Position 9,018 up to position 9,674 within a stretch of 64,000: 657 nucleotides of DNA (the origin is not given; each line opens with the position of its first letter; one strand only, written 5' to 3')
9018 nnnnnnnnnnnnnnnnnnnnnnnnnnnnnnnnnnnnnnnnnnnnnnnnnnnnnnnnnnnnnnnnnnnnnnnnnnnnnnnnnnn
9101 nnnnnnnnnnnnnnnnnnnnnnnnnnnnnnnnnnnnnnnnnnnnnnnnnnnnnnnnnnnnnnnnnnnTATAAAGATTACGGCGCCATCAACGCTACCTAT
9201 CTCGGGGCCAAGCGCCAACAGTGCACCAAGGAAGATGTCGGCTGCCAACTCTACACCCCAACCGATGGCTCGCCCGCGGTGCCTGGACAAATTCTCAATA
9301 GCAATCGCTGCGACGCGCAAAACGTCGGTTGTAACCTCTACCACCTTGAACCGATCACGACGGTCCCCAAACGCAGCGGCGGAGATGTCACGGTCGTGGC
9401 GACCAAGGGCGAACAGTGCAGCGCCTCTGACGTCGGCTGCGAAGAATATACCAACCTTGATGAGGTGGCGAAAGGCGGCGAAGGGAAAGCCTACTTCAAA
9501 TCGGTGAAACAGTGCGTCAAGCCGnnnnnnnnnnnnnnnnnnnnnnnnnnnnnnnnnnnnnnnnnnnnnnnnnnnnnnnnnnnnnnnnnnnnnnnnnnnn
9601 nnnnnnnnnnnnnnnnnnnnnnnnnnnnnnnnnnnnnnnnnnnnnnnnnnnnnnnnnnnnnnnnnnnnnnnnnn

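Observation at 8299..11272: Novel repeated Cys motif C-x5-(G/S)-C-x-x-Y (at least 10 copies) in giant protein 1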

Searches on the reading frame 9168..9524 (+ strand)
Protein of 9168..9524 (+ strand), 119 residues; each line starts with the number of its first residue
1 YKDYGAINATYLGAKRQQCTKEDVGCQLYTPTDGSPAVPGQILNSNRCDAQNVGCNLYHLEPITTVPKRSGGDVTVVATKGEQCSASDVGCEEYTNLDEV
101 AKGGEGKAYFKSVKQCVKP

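Call 34: search_protein_representatives(alignment_id=A3)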
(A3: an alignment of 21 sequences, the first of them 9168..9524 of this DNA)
Query: 21 sequences, 119 profile positions. Proteins with E-value up to 0.001 (for the whole library): 1090; up to 1e-10: 990; up to 1e-30: 68. The best 150 are listed.
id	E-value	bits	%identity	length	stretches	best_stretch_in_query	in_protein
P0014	7.0e-63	226.5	-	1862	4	1-119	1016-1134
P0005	1.7e-57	209.1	-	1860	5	1-119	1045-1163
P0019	1.6e-54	199.5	-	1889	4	1-119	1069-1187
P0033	3.8e-54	198.3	-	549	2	1-119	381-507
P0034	2.9e-53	195.4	-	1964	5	1-119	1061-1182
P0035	1.8e-52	192.9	-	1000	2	1-119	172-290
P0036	2.2e-52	192.6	-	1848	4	1-119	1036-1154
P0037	5.7e-50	184.8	-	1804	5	1-119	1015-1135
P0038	1.4e-48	180.3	-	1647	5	1-119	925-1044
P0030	3.4e-48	179.1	-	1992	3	1-119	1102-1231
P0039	1.5e-47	177.0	-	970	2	1-119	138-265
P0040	2.8e-45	169.6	-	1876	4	1-119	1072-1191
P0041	1.9e-44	167.0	-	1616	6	1-119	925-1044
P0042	1.1e-42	161.2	-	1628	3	1-119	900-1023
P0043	4.2e-42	159.4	-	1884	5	1-119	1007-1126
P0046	8.4e-41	155.2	-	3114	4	1-117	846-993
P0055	3.2e-38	146.9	-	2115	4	1-118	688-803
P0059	1.9e-37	144.4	-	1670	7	15-118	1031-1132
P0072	5.2e-35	136.5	-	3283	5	1-118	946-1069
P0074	3.7e-34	133.8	-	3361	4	1-119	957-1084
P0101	3.2e-30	121.1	-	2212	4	14-119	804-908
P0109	2.2e-29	118.4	-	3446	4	1-119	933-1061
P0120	1.3e-28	115.9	-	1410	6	16-119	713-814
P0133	7.9e-28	113.4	-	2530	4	15-119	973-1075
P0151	3.6e-27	111.2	-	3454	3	17-119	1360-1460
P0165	1.9e-26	108.9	-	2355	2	12-119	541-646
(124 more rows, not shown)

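Call 40: list_cluster_members(proteins=[P0046, P0072, P0109, P0151, P0133, P0059, P0101, P0165, P0120, P0055])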
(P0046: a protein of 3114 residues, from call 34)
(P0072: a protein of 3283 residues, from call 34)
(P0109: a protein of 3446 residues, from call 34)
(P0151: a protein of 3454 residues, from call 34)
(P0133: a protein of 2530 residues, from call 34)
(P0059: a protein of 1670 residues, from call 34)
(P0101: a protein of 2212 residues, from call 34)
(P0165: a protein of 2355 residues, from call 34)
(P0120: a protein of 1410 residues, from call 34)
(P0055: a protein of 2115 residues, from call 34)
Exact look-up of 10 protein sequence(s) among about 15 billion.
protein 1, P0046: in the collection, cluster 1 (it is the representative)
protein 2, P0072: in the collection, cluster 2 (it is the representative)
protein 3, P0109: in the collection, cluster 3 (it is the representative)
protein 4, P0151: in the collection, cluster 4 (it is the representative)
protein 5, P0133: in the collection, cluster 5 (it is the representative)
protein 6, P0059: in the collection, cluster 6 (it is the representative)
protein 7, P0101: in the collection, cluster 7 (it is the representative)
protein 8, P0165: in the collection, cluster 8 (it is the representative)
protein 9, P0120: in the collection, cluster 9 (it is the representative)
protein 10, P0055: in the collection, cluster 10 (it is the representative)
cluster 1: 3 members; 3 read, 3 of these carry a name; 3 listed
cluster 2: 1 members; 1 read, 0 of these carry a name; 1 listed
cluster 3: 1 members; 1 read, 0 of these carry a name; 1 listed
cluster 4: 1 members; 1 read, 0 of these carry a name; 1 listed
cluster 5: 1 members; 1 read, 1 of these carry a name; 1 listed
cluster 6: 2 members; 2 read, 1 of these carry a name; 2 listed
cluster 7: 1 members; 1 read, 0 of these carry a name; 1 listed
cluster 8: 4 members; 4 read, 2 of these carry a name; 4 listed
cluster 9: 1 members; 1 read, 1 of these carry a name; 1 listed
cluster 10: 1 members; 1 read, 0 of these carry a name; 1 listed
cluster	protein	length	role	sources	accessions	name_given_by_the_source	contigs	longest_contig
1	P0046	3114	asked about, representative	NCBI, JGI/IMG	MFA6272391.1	MAG: PA14 domain-containing protein [Patescibacteria group bacterium] | hypothetical protein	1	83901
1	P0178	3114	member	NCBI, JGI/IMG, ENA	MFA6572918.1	MAG: PA14 domain-containing protein [Patescibacteria group bacterium]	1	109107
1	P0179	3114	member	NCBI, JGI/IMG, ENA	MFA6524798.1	MAG: PA14 domain-containing protein [Patescibacteria group bacterium]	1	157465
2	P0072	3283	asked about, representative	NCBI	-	-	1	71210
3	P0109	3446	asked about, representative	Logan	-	-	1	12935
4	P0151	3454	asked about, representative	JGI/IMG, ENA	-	-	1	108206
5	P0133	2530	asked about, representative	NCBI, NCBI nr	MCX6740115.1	MAG: hypothetical protein NTZ49_02720 [Candidatus Parcubacteria bacterium] | hypothetical protein [Candidatus Parcubacteria bacterium]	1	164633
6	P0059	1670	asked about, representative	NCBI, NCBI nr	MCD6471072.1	carbohydrate binding domain-containing protein, partial [bacterium] | carbohydrate binding domain-containing protein [bacterium]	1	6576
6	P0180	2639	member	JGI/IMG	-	-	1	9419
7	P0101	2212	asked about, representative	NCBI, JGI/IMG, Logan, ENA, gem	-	-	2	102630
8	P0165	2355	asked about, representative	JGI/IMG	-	hypothetical protein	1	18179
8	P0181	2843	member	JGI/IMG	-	hypothetical protein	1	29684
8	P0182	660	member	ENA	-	-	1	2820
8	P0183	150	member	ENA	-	-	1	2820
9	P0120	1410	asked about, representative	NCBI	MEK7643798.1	MAG: carbohydrate binding domain-containing protein, partial [Patescibacteria group ...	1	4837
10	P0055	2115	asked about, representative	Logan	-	-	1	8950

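Call 49: find_encoding_contigs(protein=P0133, flank=10000, max_places=1)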
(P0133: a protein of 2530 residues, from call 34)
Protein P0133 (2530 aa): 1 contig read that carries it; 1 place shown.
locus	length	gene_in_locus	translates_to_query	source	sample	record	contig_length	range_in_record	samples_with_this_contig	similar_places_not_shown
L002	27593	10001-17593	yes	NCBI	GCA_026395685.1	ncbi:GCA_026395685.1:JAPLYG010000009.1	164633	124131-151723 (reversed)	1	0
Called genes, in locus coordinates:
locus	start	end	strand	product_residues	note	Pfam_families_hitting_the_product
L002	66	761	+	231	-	PF13353:Fer4_12, PF04055:Radical_SAM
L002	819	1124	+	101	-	PF01035:DNA_binding_1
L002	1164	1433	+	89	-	-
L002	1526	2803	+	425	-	PF10459:Peptidase_S46 (faint), PF00089:Trypsin, PF13365:Trypsin_2, PF13180:PDZ_2, PF00595:PDZ (weak), PF17820:PDZ_6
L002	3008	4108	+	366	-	PF03462:PCRF, PF00472:RF-1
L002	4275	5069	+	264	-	PF10502:Peptidase_S26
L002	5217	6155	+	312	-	PF01073:3Beta_HSD, PF01370:Epimerase, PF02719:Polysacc_synt_2, PF04321:RmlD_sub_bind, PF05368:NmrA (weak), PF16363:GDP_Man_Dehyd, PF13460:NAD_binding_10, PF07993:NAD_binding_4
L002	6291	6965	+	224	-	PF00535:Glycos_transf_2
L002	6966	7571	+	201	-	PF01797:Y1_Tnp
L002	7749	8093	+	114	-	PF10066:DUF2304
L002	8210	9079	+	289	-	PF00398:RrnaAD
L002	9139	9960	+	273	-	-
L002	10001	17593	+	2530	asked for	-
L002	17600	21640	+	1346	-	-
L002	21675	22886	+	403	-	-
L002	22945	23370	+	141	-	PF12666:PrgI (weak)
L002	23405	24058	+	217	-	PF26593:TraC-like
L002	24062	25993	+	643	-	PF01935:DUF87, PF19044:P-loop_TraG, PF12846:AAA_10 (faint)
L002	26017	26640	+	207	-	-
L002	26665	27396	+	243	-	PF18912:DZR_2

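Call 50: find_encoding_contigs(protein=P0046, flank=10000, max_places=1)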
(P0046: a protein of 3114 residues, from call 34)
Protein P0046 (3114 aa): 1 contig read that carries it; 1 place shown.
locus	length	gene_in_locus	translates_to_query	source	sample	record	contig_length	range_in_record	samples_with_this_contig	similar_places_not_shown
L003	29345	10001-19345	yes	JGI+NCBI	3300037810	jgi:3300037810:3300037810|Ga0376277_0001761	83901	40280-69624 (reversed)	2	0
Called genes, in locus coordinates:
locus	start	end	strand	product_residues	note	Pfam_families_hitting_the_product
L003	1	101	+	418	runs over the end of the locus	-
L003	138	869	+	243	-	-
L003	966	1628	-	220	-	PF00590:TP_methylase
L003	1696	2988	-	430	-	PF01476:LysM (weak), PF23473:LysM3_LYK4_5 (faint), PF01476:LysM, PF01551:Peptidase_M23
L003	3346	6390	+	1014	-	PF00133:tRNA-synt_1, PF01406:tRNA-synt_1e (faint), PF09334:tRNA-synt_1g, PF00561:Abhydrolase_1 (faint), PF06821:Ser_hydrolase, PF13603:tRNA-synt_1_2, PF00133:tRNA-synt_1, PF08264:Anticodon_1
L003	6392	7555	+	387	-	PF07690:MFS_1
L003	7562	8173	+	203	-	PF01300:Sua5_yciO_yrdC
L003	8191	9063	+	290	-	PF00398:RrnaAD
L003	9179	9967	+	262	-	PF18884:TSP3_bac (faint)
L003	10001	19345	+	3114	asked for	PF07691:PA14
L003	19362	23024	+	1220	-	-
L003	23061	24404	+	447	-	-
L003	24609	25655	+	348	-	PF01636:APH (weak)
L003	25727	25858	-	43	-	-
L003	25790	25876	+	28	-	-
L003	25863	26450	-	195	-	-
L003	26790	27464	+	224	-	PF00156:Pribosyltran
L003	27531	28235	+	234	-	PF00156:Pribosyltran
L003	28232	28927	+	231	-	PF00156:Pribosyltran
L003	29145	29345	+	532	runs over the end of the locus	PF00391:PEP-utilizers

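Call 51: find_related_loci(query=A3, collection=genome_contigs, flank=10000)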
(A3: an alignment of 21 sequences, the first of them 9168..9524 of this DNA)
Query A3 (119 aa) in genome_contigs; peptide patterns used: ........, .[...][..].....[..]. (x = any residue, [..] = any of these).
237 stretches matched a pattern; 116 encode a relative of the query (tblastn E <= 1e-3); the best 80 are kept; 80 distinct loci.
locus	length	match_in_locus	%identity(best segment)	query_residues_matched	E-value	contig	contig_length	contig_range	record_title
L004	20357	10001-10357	79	1-119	1e-64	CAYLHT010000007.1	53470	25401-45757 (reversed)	MAG TPA_asm: uncultured Gammaproteobacteria bacterium isolate SRP273308_co1_45 genome assembly, contig: NODE_622_length_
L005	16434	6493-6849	69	1-119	5e-52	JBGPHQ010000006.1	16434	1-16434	MAG: Patescibacteria group bacterium isolate OBJ_0618_7090110_354 k141_7987383_length_16434_cov_12.8683, whole genome sh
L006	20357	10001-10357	69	1-119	1e-51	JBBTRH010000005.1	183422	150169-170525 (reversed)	MAG: Patescibacteria group bacterium isolate H32-bin145_1 H32_bin145_1_000000000005, whole genome shotgun sequence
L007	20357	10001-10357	66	1-119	2e-50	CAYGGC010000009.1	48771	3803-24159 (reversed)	MAG TPA_asm: uncultured Gammaproteobacteria bacterium isolate ERP113451_co1_188 genome assembly, contig: NODE_581_length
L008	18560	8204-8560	66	1-119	8e-50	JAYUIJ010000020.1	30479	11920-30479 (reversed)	MAG: Candidatus Kerfeldbacteria bacterium isolate GFS_8656 GFS_8656_19, whole genome shotgun sequence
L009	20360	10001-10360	64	1-119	1e-47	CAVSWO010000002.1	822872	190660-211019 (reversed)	MAG: Candidatus Kerfeldbacteria bacterium isolate MFD05684.bin.1.15 genome assembly, contig: contig_23211, whole genome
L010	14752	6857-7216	64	1-119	5e-47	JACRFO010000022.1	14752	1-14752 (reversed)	MAG: Candidatus Kerfeldbacteria bacterium isolate NC_groundwater_1727_Pr3_B-0.1um_56_8 SR-2_scaffold_141_599876, whole g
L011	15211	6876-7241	64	1-119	7e-47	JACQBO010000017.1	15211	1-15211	MAG: Candidatus Kerfeldbacteria bacterium isolate NC_groundwater_944_Pr1_S-0.2um_54_28 Montesol18-Sp2_coassembly_scaffol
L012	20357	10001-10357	60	1-119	2e-45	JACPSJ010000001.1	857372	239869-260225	MAG: Candidatus Kerfeldbacteria bacterium isolate NC_groundwater_702_Ag_S-0.2um_58_11 S36_SO-2_scaffold_22101, whole gen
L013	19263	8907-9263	56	1-119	2e-43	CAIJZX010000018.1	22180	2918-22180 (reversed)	MAG: Candidatus Kerfeldbacteria bacterium isolate AlinenLipids_bin-4062 genome assembly, contig: bin-4062:18/42, whole g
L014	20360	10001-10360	51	1-119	1e-38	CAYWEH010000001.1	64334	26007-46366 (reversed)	MAG TPA_asm: uncultured Gammaproteobacteria bacterium isolate ERP125453_co1_536 genome assembly, contig: NODE_272_length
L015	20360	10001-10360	51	1-119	3e-36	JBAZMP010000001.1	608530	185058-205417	MAG: Patescibacteria group bacterium isolate SO_2017_LW4_46 scaffold_9_c1_LW137-91_2017, whole genome shotgun sequence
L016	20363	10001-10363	51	1-119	7e-36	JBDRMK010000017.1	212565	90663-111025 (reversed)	MAG: Patescibacteria group bacterium isolate MEGAHIT-group-1.828 k141_1234608, whole genome shotgun sequence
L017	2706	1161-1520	50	1-119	1e-35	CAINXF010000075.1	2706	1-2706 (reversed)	MAG: Candidatus Kerfeldbacteria bacterium isolate AlinenSediments_bin-3800 genome assembly, contig: bin-3800:075/211, wh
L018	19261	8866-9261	46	1-119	5e-35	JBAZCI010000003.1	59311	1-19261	MAG: Patescibacteria group bacterium isolate SO_2017_GW1_133 NODE_2777_length_59311_cov_1.527660_OW334_2017, whole genom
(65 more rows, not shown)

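Call 70: search_solved_structures(query=A3, max_evalue=10, show_alignments=3)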
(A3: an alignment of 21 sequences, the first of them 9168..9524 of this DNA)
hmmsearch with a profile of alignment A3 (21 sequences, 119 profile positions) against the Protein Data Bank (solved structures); distinct sequences matched with E-value up to 10: 0.

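Call 72: find_encoding_contigs(protein=P0101, flank=10000, max_places=1)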
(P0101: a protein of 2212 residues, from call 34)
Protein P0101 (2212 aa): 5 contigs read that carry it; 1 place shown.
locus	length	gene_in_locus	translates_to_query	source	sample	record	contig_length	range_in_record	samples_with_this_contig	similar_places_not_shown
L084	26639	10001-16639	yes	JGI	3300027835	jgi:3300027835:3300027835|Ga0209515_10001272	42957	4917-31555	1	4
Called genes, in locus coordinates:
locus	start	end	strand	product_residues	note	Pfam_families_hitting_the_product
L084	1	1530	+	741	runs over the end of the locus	PF01138:RNase_PH, PF03725:RNase_PH_C, PF03726:PNPase (weak), PF01138:RNase_PH, PF00013:KH_1, PF00575:S1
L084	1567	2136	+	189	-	-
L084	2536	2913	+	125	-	PF01258:zf-dskA_traR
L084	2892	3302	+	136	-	PF01252:Peptidase_A8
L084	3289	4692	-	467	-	PF01476:LysM, PF23473:LysM3_LYK4_5 (faint), PF01551:Peptidase_M23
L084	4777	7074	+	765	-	PF00133:tRNA-synt_1, PF09334:tRNA-synt_1g, PF13603:tRNA-synt_1_2, PF00133:tRNA-synt_1, PF08264:Anticodon_1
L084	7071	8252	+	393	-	PF07690:MFS_1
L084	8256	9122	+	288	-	PF00398:RrnaAD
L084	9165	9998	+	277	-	PF18884:TSP3_bac (faint)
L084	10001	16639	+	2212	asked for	-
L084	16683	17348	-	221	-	-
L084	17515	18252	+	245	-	PF00334:NDK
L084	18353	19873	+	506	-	-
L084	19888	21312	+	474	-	-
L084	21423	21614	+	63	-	-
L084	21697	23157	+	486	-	PF04055:Radical_SAM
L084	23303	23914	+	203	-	PF01048:PNP_UDP_1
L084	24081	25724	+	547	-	PF00005:ABC_tran, PF02463:SMC_N (faint), PF13555:AAA_29 (faint), PF13304:AAA_21 (weak), PF00005:ABC_tran, PF13304:AAA_21 (weak)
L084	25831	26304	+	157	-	PF00293:NUDIX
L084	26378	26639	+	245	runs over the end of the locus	PF00005:ABC_tran, PF02463:SMC_N (faint), PF13304:AAA_21 (weak)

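Call 73: find_encoding_contigs(protein=P0151, flank=10000, max_places=1)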
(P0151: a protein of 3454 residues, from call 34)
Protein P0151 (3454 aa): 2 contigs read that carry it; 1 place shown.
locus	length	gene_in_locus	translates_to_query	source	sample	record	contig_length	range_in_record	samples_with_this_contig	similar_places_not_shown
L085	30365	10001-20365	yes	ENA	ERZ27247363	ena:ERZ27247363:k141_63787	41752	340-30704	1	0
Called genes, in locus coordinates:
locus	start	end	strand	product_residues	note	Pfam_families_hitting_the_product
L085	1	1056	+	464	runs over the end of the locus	?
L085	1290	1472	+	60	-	-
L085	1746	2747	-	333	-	-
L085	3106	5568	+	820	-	PF00133:tRNA-synt_1, PF01406:tRNA-synt_1e (faint), PF09334:tRNA-synt_1g, PF13603:tRNA-synt_1_2, PF00133:tRNA-synt_1, PF08264:Anticodon_1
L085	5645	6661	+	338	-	PF02388:FemAB, PF13480:Acetyltransf_6, PF02388:FemAB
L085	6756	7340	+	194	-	PF01300:Sua5_yciO_yrdC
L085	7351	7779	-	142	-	-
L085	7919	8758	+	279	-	PF00398:RrnaAD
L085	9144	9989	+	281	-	PF18884:TSP3_bac (faint)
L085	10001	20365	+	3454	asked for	PF02018:CBM_4_9 (faint)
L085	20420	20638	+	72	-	-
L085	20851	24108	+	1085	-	-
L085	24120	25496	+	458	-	-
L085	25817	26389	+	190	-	PF01909:NTP_transf_2, PF18765:Polbeta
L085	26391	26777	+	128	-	-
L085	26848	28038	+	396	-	PF00438:S-AdoMet_synt_N, PF02772:S-AdoMet_synt_M, PF02773:S-AdoMet_synt_C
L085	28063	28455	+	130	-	PF13366:PDDEXK_3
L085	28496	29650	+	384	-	-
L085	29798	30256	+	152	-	PF12666:PrgI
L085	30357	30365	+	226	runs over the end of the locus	PF26593:TraC-like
